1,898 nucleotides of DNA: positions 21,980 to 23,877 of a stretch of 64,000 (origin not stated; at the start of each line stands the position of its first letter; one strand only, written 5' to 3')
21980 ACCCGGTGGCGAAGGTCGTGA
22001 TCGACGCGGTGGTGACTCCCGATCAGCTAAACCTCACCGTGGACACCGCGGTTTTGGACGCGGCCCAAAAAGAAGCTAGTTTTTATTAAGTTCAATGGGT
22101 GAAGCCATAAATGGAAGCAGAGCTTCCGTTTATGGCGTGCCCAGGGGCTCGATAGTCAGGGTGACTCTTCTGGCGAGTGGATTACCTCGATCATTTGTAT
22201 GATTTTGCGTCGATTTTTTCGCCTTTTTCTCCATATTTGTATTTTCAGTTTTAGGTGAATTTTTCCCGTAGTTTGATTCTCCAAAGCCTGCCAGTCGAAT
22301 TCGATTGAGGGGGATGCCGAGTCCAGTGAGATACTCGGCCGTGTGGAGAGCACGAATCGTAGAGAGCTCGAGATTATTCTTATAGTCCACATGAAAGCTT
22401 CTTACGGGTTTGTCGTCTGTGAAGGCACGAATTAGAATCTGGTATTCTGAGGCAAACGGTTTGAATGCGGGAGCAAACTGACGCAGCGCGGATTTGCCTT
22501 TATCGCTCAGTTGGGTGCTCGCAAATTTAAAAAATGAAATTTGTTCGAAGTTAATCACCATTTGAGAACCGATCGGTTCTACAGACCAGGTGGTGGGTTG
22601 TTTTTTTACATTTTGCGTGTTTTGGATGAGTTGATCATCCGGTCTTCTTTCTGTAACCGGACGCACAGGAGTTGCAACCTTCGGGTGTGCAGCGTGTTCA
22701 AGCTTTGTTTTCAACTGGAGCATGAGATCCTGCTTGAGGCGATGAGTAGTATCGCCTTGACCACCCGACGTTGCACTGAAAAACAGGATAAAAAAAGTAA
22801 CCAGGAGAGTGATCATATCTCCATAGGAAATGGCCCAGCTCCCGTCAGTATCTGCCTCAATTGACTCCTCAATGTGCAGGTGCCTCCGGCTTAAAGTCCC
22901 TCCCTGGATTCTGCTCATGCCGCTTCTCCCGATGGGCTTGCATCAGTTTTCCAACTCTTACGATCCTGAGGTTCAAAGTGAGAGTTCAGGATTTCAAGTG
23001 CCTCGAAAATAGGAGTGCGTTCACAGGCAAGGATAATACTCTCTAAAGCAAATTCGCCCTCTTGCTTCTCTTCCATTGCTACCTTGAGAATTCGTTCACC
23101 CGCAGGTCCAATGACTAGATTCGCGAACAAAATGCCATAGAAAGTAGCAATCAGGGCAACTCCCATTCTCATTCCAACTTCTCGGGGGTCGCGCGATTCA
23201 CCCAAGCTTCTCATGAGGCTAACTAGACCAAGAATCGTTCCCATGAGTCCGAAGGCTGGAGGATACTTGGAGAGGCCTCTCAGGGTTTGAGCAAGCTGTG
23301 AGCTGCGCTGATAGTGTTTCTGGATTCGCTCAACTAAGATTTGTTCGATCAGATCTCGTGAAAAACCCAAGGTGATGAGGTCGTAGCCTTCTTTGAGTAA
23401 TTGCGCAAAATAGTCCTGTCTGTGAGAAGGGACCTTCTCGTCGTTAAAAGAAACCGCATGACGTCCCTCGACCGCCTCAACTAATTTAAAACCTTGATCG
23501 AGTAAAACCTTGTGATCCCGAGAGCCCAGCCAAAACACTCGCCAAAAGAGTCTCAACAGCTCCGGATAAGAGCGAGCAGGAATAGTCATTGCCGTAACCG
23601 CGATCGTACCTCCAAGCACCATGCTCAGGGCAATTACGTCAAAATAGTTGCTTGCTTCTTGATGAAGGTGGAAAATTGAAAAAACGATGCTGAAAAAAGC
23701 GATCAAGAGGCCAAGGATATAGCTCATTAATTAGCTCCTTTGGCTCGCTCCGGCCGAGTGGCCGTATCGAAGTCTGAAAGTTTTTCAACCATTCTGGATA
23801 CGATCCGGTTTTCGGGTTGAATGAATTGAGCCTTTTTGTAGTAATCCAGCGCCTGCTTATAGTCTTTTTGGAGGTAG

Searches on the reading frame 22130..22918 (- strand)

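Call 25: search_protein_families(library=pfam, proteins=[window:22130-22918:-], max_evalue=0.0001)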
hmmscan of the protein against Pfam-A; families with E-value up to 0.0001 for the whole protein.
window:22130-22918:- (262 aa): 2 families
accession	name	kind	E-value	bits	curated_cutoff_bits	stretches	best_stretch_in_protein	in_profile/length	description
PF00691.25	OmpA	-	8.7e-12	45.7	27.2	1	129-224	1-90/98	OmpA family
PF13677.11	MotB_plug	-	4.7e-09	36.1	24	1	17-49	7-39/58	Membrane MotB of proton-channel complex MotA/MotB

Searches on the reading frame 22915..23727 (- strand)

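Call 25: search_protein_families(library=pfam, proteins=[window:22915-23727:-], max_evalue=0.0001)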
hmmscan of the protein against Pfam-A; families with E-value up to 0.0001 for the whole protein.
window:22915-23727:- (270 aa): 1 family
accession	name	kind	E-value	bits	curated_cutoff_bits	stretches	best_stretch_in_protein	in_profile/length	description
PF01618.21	MotA_ExbB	-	1.5e-17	64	22.9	1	107-215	6-116/127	MotA/TolQ/ExbB proton channel family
